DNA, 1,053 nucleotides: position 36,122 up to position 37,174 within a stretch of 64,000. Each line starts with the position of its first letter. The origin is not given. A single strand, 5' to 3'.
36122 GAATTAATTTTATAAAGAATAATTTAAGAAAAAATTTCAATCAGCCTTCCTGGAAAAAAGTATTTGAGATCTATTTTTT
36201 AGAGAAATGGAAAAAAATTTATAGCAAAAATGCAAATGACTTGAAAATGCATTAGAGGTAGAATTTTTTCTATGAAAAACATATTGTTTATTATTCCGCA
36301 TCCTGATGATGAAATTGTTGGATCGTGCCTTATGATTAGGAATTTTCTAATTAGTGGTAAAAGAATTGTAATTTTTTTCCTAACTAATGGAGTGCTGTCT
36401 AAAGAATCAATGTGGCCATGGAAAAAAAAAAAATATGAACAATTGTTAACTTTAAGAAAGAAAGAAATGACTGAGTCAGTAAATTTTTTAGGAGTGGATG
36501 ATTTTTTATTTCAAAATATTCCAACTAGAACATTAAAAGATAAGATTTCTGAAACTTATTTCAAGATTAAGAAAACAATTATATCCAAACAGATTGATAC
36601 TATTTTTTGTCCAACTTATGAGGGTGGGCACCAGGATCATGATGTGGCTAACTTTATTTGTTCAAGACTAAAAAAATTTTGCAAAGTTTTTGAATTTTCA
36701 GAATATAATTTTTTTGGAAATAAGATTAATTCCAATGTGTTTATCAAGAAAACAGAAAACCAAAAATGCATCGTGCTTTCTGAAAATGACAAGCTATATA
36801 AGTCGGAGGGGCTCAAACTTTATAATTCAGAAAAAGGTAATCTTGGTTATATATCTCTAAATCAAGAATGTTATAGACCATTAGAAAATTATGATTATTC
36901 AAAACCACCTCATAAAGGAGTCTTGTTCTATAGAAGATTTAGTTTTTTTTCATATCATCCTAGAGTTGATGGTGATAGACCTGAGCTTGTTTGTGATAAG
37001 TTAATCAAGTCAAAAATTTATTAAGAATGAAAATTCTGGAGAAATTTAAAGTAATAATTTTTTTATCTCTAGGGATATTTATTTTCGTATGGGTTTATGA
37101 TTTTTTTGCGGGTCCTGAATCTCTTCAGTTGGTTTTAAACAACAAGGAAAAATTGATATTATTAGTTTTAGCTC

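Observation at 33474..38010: tRNA-Gln-adjacent operon (DASS transporter, GT4, PIG-L deacetylase, MprF-type flippase domain) that could make an amino-sugar glycolipid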

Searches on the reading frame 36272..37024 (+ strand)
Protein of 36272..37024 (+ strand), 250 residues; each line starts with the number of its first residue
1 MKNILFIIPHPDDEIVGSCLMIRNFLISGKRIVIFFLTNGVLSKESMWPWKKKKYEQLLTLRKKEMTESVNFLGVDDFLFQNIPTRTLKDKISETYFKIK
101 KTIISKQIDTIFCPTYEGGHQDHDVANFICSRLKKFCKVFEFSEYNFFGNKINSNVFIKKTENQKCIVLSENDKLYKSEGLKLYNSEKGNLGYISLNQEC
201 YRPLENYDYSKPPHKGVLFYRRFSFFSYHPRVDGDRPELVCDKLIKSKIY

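Call 4: search_protein_families(library=pfam, proteins=[window:36272-37024:+], max_evalue=0.01)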
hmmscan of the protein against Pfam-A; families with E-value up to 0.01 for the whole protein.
window:36272-37024:+ (250 aa): 1 family
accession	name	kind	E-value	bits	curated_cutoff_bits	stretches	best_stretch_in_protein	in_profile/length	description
PF02585.22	PIG-L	-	9.9e-22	78.3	28.2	1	5-130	1-125/129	GlcNAc-PI de-N-acetylase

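Call 5: search_protein_families(library=ncbifam, proteins=[window:36272-37024:+], max_evalue=0.01)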
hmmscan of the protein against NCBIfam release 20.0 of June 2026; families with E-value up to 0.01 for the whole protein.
window:36272-37024:+ (250 aa): 3 families
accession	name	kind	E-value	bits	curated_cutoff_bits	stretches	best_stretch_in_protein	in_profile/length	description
TIGR04000.1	thiol_BshB2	equivalog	6.2e-08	32.6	195.25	1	3-125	2-125/217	bacillithiol biosynthesis deacetylase BshB2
TIGR04001.1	thiol_BshB1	equivalog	3e-06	27.1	182.5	1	3-128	3-116/226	bacillithiol biosynthesis deacetylase BshB1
TIGR03446.1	mycothiol_Mca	equivalog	0.0098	15.5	277.15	0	5-77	4-77/283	mycothiol conjugate amidase Mca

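Call 25: search_solved_structures(query=window:36272-37024:+, max_evalue=1, show_alignments=3)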
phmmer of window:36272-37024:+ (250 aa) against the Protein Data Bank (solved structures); distinct sequences matched with E-value up to 1: 11.
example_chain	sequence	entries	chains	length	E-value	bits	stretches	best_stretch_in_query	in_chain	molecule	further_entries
3we7_A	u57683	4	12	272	1.3e-06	31.3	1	2-159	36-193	Putative uncharacterized protein PH0499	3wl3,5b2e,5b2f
8bgn_A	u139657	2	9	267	1.6e-05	27.8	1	2-147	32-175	Diacetylchitobiose deacetylase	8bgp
8bgo_A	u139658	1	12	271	1.6e-05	27.7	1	2-147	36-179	Diacetylchitobiose deacetylase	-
3wl4_A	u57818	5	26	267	2.7e-05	27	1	2-158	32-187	Uncharacterized protein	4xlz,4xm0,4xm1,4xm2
6jv0_A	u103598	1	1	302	0.014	18.1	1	69-106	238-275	Sll1336 protein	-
6juz_A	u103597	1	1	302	0.014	18.1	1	69-106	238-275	Sll1336 protein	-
6jv1_A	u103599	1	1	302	0.015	18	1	69-105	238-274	Sll1336 protein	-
6juy_A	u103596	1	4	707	0.05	16.3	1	69-105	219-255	Sll1336 protein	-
2ixd_A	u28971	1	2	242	0.095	15.4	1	58-125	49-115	LMBE-RELATED PROTEIN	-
6p2t_A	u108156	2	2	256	0.42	13.3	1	5-129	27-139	N-acetyl-alpha-D-glucosaminyl L-malate deacetylase 1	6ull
1uan_A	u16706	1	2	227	0.65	12.6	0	2-128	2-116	hypothetical protein TT1542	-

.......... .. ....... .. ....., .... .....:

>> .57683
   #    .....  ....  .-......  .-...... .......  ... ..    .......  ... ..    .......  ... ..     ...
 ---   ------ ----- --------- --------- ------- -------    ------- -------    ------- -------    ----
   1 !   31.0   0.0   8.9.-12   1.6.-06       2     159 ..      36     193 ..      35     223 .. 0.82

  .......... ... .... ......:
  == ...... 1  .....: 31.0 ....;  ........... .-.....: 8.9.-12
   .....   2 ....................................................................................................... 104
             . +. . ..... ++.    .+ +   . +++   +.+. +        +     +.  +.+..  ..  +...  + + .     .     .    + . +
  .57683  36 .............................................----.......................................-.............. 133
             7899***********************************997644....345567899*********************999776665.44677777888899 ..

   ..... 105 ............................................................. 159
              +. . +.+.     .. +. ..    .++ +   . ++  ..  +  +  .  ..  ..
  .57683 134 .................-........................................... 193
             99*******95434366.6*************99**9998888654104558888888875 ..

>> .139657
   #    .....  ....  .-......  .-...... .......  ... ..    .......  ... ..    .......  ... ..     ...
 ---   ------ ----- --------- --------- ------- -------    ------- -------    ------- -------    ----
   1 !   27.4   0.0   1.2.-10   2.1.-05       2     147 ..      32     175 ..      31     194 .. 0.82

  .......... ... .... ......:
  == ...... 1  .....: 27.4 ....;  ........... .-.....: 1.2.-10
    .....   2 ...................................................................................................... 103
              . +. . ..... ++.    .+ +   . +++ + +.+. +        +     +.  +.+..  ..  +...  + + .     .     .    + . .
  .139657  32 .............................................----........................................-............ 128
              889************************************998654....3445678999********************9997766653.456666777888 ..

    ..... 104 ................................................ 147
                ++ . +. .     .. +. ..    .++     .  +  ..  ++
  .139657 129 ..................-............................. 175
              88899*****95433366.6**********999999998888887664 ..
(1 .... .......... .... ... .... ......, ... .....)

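Call 27: find_homologous_proteins(query=window:36272-37024:+, max_evalue=0.001)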
Query window:36272-37024:+ (250 aa): 299 proteins with E <= 0.001 among 555 candidates; the best 120 are listed.
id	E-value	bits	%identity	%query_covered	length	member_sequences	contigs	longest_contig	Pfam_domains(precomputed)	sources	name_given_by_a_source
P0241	6.3e-167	571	100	100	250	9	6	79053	PF02585.23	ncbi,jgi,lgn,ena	-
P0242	2.8e-136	471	83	100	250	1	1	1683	PF02585.23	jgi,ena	-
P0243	3.4e-103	363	61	100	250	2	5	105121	PF02585.23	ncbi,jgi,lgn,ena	-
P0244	1.4e-101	357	62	100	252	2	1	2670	PF02585.23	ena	-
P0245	1.3e-100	354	61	100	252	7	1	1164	PF02585.23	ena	-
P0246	2.2e-100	353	60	100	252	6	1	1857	PF02585.23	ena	-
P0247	2.4e-100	353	63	100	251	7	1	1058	PF02585.23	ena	-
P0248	4.8e-100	352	60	100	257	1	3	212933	PF02585.23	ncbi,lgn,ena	-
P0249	1.5e-99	351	62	100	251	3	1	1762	PF02585.23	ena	-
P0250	1.9e-99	350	61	96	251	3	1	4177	PF02585.23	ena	-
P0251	2.0e-99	350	62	100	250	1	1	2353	PF02585.23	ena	-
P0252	6.0e-99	349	61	100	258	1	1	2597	PF02585.23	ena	-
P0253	8.7e-99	348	62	100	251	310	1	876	PF02585.23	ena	-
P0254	9.0e-99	348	63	100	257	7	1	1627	PF02585.23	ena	-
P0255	2.3e-98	347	60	100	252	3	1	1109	PF02585.23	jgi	-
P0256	2.5e-98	347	61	100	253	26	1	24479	PF02585.23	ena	-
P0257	2.0e-97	344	62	100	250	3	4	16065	PF02585.23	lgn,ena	-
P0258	2.6e-97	343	60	100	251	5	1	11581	PF02585.23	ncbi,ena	-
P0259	3.6e-96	340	58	100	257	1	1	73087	PF02585.23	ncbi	-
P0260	5.4e-96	339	58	100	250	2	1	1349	PF02585.23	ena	-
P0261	1.7e-94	334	58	100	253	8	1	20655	PF02585.23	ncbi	-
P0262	1.8e-94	334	58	100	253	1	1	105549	PF02585.23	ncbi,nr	ncbi:MAG: PIG-L family deacetylase [Pseudomonadota bacterium]|nr:PIG-L family deacetylase [Pseudomon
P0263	5.7e-94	332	59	100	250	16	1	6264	PF02585.23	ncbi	-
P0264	9.5e-94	332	60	100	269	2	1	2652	PF02585.23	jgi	-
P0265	2.8e-93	330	60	100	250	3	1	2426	PF02585.23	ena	-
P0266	7.3e-93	329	57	100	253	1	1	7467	PF02585.23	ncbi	-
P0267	1.1e-92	328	58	100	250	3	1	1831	PF02585.23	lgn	-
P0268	1.3e-92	328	58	100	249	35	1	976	PF02585.23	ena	-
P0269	2.6e-92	327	57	100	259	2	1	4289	PF02585.23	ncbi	-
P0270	4.4e-92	326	55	100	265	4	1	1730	PF02585.23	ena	-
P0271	1.0e-91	325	57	100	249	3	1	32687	PF02585.23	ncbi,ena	-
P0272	1.2e-91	325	56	100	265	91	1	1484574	PF02585.23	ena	-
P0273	1.3e-91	325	57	100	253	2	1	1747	PF02585.23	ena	-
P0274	1.5e-91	324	59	98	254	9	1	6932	PF02585.23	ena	-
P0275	4.8e-91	323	56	100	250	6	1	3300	PF02585.23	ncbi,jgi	-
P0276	5.5e-91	323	55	100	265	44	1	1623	PF02585.23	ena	-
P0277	6.9e-91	322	56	100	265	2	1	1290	PF02585.23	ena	-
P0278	1.5e-90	321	57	100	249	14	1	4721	PF02585.23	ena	-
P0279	2.2e-90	321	56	100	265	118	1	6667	PF02585.23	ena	-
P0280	2.5e-90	320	59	100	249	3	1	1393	PF02585.23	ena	-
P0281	2.6e-90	320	60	100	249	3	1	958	PF02585.23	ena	-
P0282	3.5e-90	320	56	100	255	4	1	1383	PF02585.23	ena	-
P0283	4.1e-90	320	58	100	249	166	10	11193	PF02585.23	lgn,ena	-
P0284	4.1e-90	320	54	100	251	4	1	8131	PF02585.23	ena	-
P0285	7.3e-90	319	58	100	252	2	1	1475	PF02585.23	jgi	-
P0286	1.1e-89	318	56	100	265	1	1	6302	PF02585.23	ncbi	-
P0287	1.1e-89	318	55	100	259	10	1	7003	PF02585.23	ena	-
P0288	5.9e-89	316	58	100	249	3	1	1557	PF02585.23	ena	-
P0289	1.0e-88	315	58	100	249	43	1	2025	PF02585.23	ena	-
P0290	2.3e-88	314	56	100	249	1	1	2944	PF02585.23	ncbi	-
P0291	4.1e-88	313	56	100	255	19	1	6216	PF02585.23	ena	-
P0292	4.4e-88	313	55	100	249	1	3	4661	PF02585.23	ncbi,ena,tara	tara:strand:- start:191 stop:940 length:750 start_codon:yes stop_codon:yes gene_type:complete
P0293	5.8e-88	313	59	100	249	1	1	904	PF02585.23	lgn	-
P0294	7.6e-88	312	55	100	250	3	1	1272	PF02585.23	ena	-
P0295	9.3e-88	312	53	100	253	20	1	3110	PF02585.23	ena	-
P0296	1.1e-87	312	58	100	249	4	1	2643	PF02585.23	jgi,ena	-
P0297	1.1e-87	312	58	100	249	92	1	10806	PF02585.23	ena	-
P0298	1.4e-87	311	56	100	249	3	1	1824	PF02585.23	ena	-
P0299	1.7e-87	311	58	100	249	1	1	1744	PF02585.23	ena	-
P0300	2.3e-87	311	57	100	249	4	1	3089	PF02585.23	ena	-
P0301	5.6e-87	309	54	100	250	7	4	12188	PF02585.23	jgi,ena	jgi:LmbE family N-acetylglucosaminyl deacetylase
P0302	9.6e-87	309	52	100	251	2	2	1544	PF02585.23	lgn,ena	-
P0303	1.5e-86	308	56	100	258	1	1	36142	PF02585.23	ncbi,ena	-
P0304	1.9e-86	308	56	100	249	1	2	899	PF02585.23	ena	-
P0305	2.3e-86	307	56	100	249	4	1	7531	PF02585.23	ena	-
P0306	3.9e-86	307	56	100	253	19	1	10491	PF02585.23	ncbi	-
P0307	4.1e-86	307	56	100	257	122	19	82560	PF02585.23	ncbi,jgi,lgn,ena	jgi:LmbE family N-acetylglucosaminyl deacetylase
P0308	4.7e-86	306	55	100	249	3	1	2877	PF02585.23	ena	-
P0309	4.8e-86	306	58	100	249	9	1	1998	PF02585.23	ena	-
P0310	5.3e-86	306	57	100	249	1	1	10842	PF02585.23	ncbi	-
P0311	7.4e-86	306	56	100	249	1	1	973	PF02585.23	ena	-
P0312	8.3e-86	306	56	100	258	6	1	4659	PF02585.23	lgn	-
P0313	9.1e-86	305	55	100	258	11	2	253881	PF02585.23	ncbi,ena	-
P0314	9.6e-86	305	55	100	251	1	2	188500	PF02585.23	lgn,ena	-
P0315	2.9e-85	304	53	100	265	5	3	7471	PF02585.23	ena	-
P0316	5.9e-85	303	58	100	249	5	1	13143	PF02585.23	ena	-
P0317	6.9e-85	303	56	100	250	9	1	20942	PF02585.23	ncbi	-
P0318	7.1e-85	303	56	100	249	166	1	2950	PF02585.23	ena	-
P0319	9.4e-85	302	58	100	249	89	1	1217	PF02585.23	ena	-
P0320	9.5e-85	302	55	99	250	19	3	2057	PF02585.23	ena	-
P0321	4.6e-84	300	56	98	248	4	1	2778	PF02585.23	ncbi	-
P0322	5.4e-84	300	56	100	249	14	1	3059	PF02585.23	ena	-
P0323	8.4e-84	299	53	98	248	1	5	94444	PF02585.23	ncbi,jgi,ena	-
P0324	8.4e-84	299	55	100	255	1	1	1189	PF02585.23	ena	-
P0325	1.8e-83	298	52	100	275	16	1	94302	PF02585.23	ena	-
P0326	4.2e-83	297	56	98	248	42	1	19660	PF02585.23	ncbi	-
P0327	6.0e-83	296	55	100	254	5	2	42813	PF02585.23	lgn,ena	-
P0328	8.7e-83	296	54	96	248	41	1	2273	PF02585.23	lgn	-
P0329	3.4e-82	294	57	90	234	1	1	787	PF02585.23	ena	-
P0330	4.2e-82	293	53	100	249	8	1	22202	PF02585.23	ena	-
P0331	1.0e-81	292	54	100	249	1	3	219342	PF02585.23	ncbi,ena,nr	ncbi:MAG: PIG-L family deacetylase [Pseudomonadota bacterium]|nr:PIG-L family deacetylase [Pseudomon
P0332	1.0e-81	292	54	100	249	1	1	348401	PF02585.23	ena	-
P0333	2.5e-81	291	54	98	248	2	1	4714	PF02585.23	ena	-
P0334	3.9e-81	290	57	95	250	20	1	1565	PF02585.23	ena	-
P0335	6.3e-80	286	54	96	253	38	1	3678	PF02585.23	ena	-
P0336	1.9e-79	285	53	98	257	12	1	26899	PF02585.23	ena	-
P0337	7.8e-78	279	52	98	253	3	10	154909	PF02585.23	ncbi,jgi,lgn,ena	-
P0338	1.3e-76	276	53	96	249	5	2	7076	PF02585.23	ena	-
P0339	1.4e-76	275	52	99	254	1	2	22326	PF02585.23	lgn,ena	-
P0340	2.2e-76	275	52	96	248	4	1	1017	PF02585.23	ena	-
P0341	8.0e-76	273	52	96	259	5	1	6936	PF02585.23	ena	-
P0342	1.6e-75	272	58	82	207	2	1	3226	PF02585.23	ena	-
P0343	3.6e-75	271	51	98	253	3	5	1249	PF02585.23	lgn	-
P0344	6.4e-75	270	51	98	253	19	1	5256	PF02585.23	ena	-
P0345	2.6e-74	268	50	99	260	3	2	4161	PF02585.23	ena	-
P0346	4.7e-74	267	51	97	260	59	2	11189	PF02585.23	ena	-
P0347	7.3e-73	263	52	96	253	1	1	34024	PF02585.23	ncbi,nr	ncbi:PIG-L family deacetylase [Rickettsiales bacterium]|nr:PIG-L family deacetylase [Rickettsiales b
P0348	2.4e-72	261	56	82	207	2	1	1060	PF02585.23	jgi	jgi:hypothetical protein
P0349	8.2e-72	260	49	99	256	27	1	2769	PF02585.23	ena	-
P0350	1.2e-71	259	50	96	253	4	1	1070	PF02585.23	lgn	-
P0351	1.6e-71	259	49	96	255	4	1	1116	PF02585.23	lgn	-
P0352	1.2e-70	256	50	96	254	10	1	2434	PF02585.23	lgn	-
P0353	2.6e-66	242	61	75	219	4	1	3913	PF02585.23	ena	-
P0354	3.0e-66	242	45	96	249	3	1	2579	PF02585.23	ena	-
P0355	3.6e-66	241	45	98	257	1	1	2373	PF02585.23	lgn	-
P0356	1.3e-64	236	43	99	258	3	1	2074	PF02585.23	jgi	jgi:LmbE family N-acetylglucosaminyl deacetylase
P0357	1.7e-64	236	44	96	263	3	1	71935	PF02585.23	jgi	-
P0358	4.9e-64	234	44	97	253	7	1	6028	PF02585.23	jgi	jgi:LmbE family N-acetylglucosaminyl deacetylase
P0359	9.0e-64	233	45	93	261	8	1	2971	PF02585.23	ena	-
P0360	1.9e-63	232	44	97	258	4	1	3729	PF02585.23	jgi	jgi:LmbE family N-acetylglucosaminyl deacetylase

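Call 28: find_encoding_contigs(protein=P0241, flank=6000, max_places=3)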
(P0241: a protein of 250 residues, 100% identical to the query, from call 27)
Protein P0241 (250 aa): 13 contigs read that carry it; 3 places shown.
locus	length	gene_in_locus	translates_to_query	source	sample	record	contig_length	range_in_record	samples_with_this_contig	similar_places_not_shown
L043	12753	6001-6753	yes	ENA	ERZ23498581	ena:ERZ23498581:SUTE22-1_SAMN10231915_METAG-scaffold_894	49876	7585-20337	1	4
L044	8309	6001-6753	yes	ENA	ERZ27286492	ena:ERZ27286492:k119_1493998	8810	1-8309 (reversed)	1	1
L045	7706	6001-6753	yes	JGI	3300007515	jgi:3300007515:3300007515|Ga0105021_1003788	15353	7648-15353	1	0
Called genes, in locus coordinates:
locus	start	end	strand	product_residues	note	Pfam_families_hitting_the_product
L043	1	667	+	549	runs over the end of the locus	PF01266:DAO (faint), PF13450:NAD_binding_8 (faint), PF21162:ETFQO_UQ-bd, PF05187:Fer4_ETF_QO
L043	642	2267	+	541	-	PF23558:TPR_P4H (faint), PF13181:TPR_8 (faint), PF13174:TPR_6 (faint), PF13176:TPR_7 (faint), PF13424:TPR_12 (faint), PF00515:TPR_1 (weak), PF07719:TPR_2 (weak), PF13432:TPR_16 (weak), +7 more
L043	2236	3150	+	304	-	PF00288:GHMP_kinases_N, PF08544:GHMP_kinases_C (weak)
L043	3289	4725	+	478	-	PF00939:Na_sulph_symp, PF03600:CitMHS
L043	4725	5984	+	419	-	PF00534:Glycos_transf_1, PF13692:Glyco_trans_1_4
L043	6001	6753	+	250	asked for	PF02585:PIG-L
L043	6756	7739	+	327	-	PF03706:LPG_synthase_TM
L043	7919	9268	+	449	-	PF00909:Ammonium_transp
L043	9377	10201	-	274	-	PF08904:EipB_like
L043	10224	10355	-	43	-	-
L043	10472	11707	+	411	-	PF01743:PolyA_pol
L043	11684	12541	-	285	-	PF01218:Coprogen_oxidas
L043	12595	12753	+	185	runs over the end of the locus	PF10399:UCR_Fe-S_N, PF00355:Rieske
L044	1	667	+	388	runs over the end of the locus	?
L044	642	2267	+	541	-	PF23558:TPR_P4H (faint), PF13181:TPR_8 (faint), PF13174:TPR_6 (faint), PF13176:TPR_7 (faint), PF13424:TPR_12 (faint), PF00515:TPR_1 (weak), PF07719:TPR_2 (weak), PF13432:TPR_16 (weak), +7 more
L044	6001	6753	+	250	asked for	PF02585:PIG-L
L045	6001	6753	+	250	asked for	PF02585:PIG-L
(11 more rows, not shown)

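Call 29: find_encoding_contigs(protein=P0357, flank=8000, max_places=2)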
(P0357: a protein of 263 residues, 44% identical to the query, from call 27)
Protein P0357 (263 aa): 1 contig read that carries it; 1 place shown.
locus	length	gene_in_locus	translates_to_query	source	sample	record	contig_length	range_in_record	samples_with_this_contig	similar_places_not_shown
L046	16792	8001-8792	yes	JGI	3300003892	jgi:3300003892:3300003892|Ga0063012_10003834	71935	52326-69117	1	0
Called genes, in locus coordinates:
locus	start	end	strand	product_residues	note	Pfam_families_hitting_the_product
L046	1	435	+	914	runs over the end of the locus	PF03176:MMPL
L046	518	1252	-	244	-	PF00483:NTP_transferase, PF12804:NTP_transf_3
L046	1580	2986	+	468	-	PF02321:OEP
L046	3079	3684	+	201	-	PF05494:MlaC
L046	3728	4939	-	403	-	-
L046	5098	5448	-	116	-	-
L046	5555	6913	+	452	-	-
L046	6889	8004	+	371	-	PF13353:Fer4_12 (faint), PF04055:Radical_SAM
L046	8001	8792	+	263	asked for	PF02585:PIG-L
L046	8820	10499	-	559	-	PF13714:PEP_mutase, PF00463:ICL, PF00483:NTP_transferase (faint), PF12804:NTP_transf_3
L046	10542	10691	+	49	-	-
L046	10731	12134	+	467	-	PF18073:Zn_ribbon_LapB, PF03796:DnaB_C (weak), PF06745:ATPase, PF13481:AAA_25, PF23442:DUF7125 (faint), PF05362:Lon_C (faint), PF13541:ChlI (weak)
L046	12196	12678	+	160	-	PF02559:CarD_TRCF_RID, PF21095:CarD_C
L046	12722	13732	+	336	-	PF27675:YCF81_N (weak), PF01850:PIN, PF13638:PIN_4 (weak), PF01938:TRAM (weak)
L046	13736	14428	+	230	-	PF01128:IspD, PF12804:NTP_transf_3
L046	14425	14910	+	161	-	PF02542:YgbB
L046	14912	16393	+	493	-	PF00749:tRNA-synt_1c, PF19269:Anticodon_2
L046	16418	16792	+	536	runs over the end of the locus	PF01406:tRNA-synt_1e, PF01921:tRNA-synt_1f (faint), PF09334:tRNA-synt_1g (weak), PF00133:tRNA-synt_1 (weak), PF09190:DALR_2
